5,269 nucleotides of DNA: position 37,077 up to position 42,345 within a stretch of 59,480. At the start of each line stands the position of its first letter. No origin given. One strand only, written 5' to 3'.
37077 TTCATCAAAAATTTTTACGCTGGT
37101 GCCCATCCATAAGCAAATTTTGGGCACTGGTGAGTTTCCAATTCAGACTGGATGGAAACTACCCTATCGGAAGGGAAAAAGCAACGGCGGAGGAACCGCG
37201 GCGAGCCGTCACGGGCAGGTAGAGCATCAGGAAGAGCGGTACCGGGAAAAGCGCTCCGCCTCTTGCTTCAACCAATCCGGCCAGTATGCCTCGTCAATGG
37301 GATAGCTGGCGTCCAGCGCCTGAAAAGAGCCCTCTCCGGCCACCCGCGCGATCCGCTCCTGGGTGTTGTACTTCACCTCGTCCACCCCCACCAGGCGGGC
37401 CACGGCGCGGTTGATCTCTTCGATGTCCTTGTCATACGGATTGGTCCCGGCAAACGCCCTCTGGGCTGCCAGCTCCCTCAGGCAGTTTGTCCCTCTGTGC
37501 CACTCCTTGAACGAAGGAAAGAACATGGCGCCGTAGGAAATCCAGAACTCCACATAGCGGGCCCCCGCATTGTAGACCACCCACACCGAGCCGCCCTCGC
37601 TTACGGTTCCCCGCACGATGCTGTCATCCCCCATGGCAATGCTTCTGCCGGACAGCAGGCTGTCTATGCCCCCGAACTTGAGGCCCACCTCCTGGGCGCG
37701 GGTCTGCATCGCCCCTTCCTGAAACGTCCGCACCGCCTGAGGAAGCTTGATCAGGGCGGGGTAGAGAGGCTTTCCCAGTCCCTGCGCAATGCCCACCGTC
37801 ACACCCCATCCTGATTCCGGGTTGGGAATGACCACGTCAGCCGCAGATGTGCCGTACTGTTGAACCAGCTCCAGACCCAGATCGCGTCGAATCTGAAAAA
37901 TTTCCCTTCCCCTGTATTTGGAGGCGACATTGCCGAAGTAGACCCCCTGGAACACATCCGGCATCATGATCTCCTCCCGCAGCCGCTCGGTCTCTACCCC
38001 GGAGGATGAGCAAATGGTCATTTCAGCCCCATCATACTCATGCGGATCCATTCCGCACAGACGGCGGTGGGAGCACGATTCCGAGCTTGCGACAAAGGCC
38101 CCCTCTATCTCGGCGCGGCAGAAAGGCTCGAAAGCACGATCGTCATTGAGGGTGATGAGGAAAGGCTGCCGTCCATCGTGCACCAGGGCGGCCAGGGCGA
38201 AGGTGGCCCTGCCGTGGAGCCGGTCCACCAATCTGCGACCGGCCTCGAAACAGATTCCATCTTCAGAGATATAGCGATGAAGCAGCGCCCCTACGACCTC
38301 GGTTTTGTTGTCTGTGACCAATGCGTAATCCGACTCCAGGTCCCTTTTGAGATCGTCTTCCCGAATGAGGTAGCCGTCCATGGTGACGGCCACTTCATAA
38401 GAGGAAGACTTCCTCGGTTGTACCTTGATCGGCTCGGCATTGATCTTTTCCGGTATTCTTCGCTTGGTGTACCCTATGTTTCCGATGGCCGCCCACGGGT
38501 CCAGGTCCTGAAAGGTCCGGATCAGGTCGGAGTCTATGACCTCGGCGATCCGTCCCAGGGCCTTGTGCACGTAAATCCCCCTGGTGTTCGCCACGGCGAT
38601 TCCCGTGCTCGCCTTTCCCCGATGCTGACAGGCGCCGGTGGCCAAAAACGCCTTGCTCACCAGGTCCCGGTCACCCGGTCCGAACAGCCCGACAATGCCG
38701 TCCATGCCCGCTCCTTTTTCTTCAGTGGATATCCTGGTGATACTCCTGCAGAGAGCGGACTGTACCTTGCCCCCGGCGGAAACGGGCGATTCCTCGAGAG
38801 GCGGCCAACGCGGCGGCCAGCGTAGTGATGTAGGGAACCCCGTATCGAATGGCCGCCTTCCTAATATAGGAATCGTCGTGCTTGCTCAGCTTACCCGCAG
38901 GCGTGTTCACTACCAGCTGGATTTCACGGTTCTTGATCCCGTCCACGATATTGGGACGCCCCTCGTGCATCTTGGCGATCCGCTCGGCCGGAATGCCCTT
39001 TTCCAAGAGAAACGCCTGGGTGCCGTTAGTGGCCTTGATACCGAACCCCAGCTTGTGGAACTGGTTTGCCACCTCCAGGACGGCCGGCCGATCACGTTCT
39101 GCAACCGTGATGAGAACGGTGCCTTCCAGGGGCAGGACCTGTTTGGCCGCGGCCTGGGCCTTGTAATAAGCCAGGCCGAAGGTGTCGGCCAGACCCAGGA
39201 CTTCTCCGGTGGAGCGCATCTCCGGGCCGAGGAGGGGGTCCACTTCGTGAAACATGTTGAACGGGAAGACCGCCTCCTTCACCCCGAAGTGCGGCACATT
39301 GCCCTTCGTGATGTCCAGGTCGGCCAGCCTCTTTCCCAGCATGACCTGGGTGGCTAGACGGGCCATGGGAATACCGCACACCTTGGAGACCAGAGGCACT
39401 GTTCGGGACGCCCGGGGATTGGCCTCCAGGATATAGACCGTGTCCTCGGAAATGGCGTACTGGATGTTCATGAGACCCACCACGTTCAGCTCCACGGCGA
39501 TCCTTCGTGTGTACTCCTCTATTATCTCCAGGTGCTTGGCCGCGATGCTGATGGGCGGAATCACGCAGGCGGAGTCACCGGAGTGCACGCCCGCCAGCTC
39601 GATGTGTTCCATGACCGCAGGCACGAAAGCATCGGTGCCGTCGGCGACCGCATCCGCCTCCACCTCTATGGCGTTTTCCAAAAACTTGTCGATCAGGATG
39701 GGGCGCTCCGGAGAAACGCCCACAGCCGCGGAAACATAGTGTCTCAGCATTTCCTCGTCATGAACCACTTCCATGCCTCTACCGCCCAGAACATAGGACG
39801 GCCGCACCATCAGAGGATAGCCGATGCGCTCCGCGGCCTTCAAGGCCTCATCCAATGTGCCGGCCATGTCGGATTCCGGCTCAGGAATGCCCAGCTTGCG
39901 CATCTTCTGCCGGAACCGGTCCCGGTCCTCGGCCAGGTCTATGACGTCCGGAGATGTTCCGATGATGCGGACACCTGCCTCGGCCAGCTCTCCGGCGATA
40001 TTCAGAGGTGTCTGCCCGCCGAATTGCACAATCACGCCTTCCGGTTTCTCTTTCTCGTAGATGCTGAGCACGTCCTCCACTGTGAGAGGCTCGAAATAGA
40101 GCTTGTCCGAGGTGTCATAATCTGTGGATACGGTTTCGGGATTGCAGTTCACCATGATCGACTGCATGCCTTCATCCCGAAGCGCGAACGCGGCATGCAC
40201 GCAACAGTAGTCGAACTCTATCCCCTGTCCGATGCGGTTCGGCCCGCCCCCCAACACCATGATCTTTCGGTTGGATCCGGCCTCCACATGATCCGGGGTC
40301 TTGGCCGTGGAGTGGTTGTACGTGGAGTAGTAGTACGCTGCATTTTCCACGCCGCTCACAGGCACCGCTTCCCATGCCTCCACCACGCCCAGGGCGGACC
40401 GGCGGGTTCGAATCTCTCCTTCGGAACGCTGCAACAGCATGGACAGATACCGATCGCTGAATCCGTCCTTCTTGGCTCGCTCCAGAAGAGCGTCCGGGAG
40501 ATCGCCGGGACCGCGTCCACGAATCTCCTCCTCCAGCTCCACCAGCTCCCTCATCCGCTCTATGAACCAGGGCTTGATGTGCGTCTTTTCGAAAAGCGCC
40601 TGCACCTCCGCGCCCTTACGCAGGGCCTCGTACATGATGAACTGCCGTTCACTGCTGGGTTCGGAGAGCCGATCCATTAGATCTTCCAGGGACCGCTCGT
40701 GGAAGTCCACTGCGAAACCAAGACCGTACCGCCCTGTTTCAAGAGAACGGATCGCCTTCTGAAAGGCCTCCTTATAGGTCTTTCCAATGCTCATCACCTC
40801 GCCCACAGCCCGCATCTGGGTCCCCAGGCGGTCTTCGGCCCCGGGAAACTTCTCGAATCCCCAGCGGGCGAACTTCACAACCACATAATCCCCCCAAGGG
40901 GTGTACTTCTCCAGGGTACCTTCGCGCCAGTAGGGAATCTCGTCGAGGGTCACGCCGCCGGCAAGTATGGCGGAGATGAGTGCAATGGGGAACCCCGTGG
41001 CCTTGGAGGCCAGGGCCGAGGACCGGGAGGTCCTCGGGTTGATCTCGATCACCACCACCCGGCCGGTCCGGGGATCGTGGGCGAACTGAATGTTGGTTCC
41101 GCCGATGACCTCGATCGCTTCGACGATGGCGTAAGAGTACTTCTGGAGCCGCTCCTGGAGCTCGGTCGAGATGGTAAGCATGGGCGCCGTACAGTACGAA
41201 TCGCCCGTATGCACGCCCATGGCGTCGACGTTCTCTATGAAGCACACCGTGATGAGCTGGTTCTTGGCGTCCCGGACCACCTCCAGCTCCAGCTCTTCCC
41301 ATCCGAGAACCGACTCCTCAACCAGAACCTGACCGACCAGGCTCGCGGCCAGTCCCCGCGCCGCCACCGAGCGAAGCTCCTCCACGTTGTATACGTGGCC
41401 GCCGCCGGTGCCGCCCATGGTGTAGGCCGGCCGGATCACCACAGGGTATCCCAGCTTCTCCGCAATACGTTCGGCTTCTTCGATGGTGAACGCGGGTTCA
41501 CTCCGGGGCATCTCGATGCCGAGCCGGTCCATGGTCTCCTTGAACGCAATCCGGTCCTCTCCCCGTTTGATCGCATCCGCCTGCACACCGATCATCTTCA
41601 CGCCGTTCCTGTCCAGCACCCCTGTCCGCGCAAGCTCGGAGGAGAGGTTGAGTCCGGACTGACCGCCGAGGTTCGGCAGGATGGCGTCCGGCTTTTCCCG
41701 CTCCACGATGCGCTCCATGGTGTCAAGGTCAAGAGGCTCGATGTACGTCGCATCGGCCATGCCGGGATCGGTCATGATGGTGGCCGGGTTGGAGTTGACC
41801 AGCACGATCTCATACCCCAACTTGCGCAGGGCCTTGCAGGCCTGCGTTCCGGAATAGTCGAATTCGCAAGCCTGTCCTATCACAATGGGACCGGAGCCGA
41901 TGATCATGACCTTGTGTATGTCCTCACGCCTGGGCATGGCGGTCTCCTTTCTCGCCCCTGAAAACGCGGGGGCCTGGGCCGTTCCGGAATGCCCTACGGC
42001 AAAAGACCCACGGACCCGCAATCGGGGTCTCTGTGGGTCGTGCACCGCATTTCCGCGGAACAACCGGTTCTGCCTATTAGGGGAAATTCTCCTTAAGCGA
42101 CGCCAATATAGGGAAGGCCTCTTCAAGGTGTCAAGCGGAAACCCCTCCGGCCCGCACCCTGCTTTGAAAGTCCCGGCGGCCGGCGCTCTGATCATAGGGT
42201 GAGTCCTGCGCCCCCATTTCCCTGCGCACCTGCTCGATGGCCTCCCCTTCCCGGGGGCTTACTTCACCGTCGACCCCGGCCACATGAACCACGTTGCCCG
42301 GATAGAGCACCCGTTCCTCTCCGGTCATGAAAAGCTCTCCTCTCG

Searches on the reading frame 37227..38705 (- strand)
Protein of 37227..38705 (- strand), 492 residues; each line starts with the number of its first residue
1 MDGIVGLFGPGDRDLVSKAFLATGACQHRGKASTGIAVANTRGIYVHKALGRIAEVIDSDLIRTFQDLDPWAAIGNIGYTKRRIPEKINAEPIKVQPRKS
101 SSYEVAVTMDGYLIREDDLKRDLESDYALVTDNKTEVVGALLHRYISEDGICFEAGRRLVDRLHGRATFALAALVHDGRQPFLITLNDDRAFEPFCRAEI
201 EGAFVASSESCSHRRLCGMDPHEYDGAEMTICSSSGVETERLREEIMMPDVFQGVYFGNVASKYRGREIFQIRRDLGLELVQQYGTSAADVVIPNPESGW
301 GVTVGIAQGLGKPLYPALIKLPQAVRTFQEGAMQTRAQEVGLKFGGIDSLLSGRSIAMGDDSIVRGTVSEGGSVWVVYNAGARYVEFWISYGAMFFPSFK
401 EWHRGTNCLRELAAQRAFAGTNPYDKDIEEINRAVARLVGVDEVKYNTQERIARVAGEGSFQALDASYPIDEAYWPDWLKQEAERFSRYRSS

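Call 13: search_protein_families(library=ncbifam, proteins=[window:37227-38705:-], max_evalue=0.00001)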
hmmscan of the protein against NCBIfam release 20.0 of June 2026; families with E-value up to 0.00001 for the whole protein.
window:37227-38705:- (492 aa): 3 families
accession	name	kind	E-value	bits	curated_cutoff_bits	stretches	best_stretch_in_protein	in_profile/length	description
TIGR01134.1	purF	equivalog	4.5e-36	125.1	350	1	4-387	3-365/432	amidophosphoribosyltransferase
TIGR01135.1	glmS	equivalog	1.5e-11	43.6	418.05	1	3-174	2-164/607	glutamine--fructose-6-phosphate transaminase (isomerizing)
NF001484.0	PRK00331.1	subfamily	2.8e-11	42.5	381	1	1-178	1-167/601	isomerizing glutamine--fructose-6-phosphate transaminase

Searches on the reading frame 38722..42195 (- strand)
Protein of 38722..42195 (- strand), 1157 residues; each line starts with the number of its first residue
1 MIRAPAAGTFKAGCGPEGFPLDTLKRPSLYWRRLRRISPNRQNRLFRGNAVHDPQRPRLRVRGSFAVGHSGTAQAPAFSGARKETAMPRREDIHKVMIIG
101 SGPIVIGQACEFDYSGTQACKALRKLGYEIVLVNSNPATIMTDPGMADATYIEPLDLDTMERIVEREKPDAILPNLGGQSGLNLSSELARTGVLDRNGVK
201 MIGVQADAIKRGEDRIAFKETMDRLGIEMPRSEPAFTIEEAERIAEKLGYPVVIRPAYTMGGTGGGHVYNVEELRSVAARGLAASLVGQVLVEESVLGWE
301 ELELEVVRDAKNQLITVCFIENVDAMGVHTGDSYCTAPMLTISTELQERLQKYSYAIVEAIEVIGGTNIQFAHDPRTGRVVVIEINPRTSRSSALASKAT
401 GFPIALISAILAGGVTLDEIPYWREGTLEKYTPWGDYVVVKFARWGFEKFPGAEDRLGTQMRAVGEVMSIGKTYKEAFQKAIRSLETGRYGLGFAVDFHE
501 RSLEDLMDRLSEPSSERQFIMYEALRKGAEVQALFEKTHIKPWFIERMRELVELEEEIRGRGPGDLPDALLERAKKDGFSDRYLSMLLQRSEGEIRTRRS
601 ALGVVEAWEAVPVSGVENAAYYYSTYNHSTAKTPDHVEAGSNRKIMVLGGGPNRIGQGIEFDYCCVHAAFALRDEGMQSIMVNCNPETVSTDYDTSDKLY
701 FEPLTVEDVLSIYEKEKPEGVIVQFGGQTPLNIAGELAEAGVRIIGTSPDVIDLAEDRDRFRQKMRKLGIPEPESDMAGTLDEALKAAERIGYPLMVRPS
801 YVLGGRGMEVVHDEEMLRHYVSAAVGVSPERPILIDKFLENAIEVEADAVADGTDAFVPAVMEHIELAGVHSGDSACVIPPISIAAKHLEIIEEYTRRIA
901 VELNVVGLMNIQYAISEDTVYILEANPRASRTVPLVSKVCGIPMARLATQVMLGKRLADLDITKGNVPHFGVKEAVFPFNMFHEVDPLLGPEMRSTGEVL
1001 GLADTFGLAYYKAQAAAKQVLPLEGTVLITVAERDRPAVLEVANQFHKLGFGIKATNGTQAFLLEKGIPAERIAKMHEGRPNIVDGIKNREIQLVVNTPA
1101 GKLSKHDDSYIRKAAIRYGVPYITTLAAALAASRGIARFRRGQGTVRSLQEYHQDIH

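Call 39: search_protein_families(library=pfam, proteins=[window:38722-42195:-], max_evalue=0.0001)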
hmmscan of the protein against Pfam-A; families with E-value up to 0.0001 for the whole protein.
window:38722-42195:- (1157 aa): 10 families
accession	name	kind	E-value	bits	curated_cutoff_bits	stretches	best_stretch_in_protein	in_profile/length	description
PF25596.1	CPSase_L_D1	-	2.6e-99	327.7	27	2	642-753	2-117/118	Carbamoyl phosphate synthase preATP-grasp domain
PF02786.22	CPSase_L_D2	-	6e-98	327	19.8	2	214-419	1-210/211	Carbamoyl-phosphate synthase L chain, ATP binding domain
PF02787.25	CPSase_L_D3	-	1.5e-23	83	26.6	1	509-587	2-79/80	Carbamoyl-phosphate synthetase large chain, oligomerisation domain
PF02222.28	ATP-grasp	-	1.8e-23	83.5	27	2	764-929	2-163/179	ATP-grasp domain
PF02142.27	MGS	-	5.6e-22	78.1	24.1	1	1039-1124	2-94/94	MGS-like domain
PF07478.18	Dala_Dala_lig_C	-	4.4e-17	62.7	24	2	240-387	27-174/204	D-ala D-ala ligase C-terminus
PF15632.11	ATPgrasp_Ter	-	6.1e-11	42.7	29.1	1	892-955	49-111/131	ATP-grasp in the biosynthetic pathway with Ter operon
PF02655.19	ATP-grasp_3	-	4.7e-09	37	23.2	0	214-389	3-157/160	ATP-grasp domain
PF08442.15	ATP-grasp_2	-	5.1e-07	29.9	29.5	0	219-295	8-100/202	ATP-grasp domain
PF13549.11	ATP-grasp_5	-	1.6e-06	28.1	27.6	0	219-255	16-52/221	ATP-grasp domain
